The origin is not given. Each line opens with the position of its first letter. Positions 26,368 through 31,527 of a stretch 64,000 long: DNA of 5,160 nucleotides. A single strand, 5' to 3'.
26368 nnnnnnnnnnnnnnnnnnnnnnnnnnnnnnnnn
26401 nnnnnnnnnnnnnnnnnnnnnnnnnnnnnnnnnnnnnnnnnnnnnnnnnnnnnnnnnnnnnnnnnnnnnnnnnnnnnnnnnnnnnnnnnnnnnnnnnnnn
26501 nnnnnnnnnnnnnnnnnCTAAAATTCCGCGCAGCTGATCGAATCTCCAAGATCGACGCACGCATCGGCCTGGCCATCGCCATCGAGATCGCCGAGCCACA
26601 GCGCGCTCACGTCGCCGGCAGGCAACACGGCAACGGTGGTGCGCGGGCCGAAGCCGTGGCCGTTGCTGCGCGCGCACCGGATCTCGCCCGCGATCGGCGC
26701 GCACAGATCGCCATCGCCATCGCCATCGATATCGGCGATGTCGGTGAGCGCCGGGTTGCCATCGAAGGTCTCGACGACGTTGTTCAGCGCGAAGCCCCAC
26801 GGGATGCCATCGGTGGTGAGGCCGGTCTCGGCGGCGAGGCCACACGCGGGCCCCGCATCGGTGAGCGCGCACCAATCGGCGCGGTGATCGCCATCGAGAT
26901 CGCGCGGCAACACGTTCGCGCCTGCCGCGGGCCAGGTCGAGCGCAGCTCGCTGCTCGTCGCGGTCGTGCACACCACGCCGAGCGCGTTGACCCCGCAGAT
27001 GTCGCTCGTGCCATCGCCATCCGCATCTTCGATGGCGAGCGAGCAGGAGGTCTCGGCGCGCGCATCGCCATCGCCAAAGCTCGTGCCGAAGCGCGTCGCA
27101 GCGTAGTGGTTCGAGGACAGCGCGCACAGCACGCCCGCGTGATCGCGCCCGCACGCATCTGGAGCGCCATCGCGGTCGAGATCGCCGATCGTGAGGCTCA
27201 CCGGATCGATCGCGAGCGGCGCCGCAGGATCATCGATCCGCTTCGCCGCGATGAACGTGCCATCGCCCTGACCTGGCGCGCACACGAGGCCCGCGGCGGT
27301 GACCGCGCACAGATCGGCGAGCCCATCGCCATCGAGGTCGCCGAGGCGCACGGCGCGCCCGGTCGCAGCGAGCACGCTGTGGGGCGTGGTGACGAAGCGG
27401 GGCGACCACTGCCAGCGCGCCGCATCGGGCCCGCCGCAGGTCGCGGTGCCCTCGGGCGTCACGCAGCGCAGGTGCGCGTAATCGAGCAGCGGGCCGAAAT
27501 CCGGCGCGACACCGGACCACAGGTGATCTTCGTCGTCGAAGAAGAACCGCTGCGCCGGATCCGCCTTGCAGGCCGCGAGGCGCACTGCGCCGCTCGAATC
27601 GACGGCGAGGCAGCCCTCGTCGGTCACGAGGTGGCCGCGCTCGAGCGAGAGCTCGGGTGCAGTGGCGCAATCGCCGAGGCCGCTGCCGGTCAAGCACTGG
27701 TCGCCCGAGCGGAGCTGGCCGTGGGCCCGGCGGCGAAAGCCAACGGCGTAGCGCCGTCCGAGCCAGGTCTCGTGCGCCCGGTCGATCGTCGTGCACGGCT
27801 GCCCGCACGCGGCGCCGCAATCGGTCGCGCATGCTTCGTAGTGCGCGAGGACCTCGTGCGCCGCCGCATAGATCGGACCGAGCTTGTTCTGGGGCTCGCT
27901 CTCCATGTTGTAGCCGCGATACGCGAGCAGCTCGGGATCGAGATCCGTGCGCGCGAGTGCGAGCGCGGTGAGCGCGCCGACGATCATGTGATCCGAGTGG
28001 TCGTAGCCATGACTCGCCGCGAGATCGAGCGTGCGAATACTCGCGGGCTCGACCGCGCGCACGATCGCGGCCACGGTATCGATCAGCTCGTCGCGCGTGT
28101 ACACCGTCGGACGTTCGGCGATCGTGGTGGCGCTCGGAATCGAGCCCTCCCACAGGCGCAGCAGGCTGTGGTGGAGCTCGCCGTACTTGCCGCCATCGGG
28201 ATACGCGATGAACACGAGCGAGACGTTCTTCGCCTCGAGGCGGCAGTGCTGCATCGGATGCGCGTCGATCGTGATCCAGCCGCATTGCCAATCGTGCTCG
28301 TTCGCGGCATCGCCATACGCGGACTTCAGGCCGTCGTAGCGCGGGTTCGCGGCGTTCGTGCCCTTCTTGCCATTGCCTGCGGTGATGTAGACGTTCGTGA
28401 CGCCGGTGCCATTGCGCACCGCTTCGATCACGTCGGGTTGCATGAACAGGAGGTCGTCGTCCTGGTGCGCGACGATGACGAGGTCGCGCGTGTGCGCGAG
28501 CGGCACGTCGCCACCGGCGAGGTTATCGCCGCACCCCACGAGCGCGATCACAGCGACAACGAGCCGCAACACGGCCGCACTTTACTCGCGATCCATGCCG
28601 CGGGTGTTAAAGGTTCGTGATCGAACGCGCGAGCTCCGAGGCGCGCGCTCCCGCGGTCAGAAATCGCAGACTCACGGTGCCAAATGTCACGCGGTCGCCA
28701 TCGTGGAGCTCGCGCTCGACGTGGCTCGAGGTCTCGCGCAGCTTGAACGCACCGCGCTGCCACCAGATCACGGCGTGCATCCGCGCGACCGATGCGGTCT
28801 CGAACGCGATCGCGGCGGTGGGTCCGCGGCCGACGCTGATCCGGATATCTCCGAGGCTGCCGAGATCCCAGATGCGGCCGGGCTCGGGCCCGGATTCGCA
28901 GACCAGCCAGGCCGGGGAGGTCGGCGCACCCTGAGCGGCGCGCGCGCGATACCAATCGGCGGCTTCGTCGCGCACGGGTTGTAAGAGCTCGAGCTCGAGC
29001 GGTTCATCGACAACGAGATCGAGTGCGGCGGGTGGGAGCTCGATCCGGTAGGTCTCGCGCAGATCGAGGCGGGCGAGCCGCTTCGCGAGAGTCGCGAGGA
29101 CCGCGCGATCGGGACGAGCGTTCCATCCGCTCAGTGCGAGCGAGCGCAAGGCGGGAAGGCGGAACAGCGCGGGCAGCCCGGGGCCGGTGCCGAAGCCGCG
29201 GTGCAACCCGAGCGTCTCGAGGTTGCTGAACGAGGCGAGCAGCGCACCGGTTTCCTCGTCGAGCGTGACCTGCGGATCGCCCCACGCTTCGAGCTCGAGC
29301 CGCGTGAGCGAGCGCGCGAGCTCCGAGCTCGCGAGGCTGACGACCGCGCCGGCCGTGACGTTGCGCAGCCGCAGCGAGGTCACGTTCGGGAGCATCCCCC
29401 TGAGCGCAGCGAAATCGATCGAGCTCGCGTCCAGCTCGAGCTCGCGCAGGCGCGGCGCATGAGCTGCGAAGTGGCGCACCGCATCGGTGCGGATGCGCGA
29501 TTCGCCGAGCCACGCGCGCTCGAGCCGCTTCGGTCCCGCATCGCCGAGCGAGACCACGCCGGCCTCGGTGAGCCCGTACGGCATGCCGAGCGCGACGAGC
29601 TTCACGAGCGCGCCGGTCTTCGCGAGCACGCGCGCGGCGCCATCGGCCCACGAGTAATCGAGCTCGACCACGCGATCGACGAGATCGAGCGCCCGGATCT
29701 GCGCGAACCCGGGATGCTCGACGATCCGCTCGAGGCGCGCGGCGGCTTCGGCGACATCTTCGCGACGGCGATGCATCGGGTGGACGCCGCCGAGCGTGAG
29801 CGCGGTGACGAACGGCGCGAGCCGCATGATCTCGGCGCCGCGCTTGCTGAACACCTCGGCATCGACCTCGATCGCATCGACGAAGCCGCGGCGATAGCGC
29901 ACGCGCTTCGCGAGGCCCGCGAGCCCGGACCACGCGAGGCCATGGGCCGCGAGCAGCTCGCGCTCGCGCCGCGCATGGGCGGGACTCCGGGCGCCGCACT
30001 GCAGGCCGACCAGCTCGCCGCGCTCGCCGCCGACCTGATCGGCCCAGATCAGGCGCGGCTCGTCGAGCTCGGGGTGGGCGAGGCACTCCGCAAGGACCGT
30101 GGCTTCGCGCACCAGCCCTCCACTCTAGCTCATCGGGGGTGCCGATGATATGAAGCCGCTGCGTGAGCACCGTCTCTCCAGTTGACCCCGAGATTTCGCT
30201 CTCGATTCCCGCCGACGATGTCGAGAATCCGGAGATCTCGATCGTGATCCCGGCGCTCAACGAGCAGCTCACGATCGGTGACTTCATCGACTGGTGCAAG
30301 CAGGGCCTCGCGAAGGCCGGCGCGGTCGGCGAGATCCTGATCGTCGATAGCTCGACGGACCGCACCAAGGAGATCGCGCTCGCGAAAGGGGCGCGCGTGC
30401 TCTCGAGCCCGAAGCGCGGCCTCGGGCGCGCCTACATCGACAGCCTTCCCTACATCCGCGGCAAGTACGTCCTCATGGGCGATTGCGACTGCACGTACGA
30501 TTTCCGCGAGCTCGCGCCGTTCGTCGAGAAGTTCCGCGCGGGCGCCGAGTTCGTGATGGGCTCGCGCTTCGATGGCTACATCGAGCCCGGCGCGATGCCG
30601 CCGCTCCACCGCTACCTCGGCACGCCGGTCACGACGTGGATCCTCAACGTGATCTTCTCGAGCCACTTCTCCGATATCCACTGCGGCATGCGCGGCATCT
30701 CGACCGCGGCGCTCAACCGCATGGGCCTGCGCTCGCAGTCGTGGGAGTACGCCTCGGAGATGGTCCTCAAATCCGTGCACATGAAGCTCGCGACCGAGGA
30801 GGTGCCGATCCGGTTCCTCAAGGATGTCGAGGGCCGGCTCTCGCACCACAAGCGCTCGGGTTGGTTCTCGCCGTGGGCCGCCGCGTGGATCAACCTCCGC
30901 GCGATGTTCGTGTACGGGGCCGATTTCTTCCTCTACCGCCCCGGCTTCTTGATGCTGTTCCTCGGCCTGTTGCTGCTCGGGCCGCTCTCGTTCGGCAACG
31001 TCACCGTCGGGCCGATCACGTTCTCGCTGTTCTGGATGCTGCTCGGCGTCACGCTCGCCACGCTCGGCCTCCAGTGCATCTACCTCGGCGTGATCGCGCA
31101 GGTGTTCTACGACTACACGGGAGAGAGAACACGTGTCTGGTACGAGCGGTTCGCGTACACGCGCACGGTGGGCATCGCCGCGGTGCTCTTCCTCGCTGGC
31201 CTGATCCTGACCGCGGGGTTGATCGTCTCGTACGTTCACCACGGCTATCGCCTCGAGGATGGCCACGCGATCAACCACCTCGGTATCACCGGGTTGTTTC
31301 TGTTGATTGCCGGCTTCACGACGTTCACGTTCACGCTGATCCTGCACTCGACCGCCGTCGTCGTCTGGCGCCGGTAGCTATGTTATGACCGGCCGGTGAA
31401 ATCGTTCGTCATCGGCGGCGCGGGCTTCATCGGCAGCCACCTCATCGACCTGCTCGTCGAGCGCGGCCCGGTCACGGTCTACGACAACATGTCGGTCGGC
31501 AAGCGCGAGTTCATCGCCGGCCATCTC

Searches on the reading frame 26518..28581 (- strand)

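Call 16: search_protein_families(library=pfam, proteins=[window:26518-28581:-], max_evalue=0.001)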
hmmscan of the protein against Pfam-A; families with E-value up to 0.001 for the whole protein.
window:26518-28581:- (687 aa): 3 families
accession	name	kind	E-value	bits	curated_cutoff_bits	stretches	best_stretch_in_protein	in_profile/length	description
PF13517.12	FG-GAP_3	-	4e-18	66.2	26.9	2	415-475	1-58/61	FG-GAP-like repeat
PF02585.22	PIG-L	-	2.6e-13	51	28.2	1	34-207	1-127/129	GlcNAc-PI de-N-acetylase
PF01839.29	FG-GAP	-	0.00056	20.2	22.1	0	408-424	2-18/37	FG-GAP repeat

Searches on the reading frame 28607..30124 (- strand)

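Call 15: search_protein_families(library=pfam, proteins=[window:28607-30124:-], max_evalue=0.001)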
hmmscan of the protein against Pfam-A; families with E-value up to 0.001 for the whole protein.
window:28607-30124:- (505 aa): 2 families
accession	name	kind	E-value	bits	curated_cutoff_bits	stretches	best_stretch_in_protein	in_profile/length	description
PF24758.1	LRR_At5g56370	-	2.9e-06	27.5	27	0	200-252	38-89/227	FBD-associated F-box protein At5g56370, LRR repeats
PF00498.31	FHA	-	1.2e-05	26.1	20.7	1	429-481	1-66/67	FHA domain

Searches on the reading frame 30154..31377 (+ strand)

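Call 15: search_protein_families(library=pfam, proteins=[window:30154-31377:+], max_evalue=0.001)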
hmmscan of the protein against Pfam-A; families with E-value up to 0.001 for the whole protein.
window:30154-31377:+ (407 aa): 1 family
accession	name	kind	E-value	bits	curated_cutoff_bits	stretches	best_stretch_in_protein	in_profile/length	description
PF00535.33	Glycos_transf_2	-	1.8e-17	64.3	23.3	1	29-188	1-165/168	Glycosyl transferase family 2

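Call 63: search_protein_families(library=ncbifam, proteins=[window:30154-31377:+], max_evalue=0.01)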
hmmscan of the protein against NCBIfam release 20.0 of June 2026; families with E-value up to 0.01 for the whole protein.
window:30154-31377:+ (407 aa): 7 families
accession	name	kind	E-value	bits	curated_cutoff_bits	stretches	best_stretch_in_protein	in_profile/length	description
TIGR04182.1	glyco_TIGR04182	equivalog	5.2e-34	118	325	1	27-324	1-288/293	S-layer glycoprotein N-glycosyltransferase AglJ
NF041391.1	DPhHxTase_Halo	equivalog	8.2e-18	64.2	375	1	57-221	23-183/213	dolichyl-phosphate hexose transferase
NF010496.0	PRK13915.1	equivalog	5.3e-13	48.7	262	1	25-85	30-91/307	glucosyl-3-phosphoglycerate synthase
NF058614.1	PPMAGASynPpgS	equivalog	1.3e-09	37.9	370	1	29-221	3-196/226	polyprenyl-phospho-N-acetylgalactosaminyl synthase PpgS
TIGR04283.1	glyco_like_mftF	equivalog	1.8e-07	31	182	1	28-91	1-61/221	TIGR04283 family arsenosugar biosynthesis glycosyltransferase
NF045692.1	OglycostaseCruG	equivalog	0.0013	17.7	600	1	27-75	42-88/386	2'-O-glycosyltransferase CruG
TIGR03469.1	HpnB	hypoth_equivalog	0.0034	16.5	379.25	0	24-77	42-94/386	hopene-associated glycosyltransferase HpnB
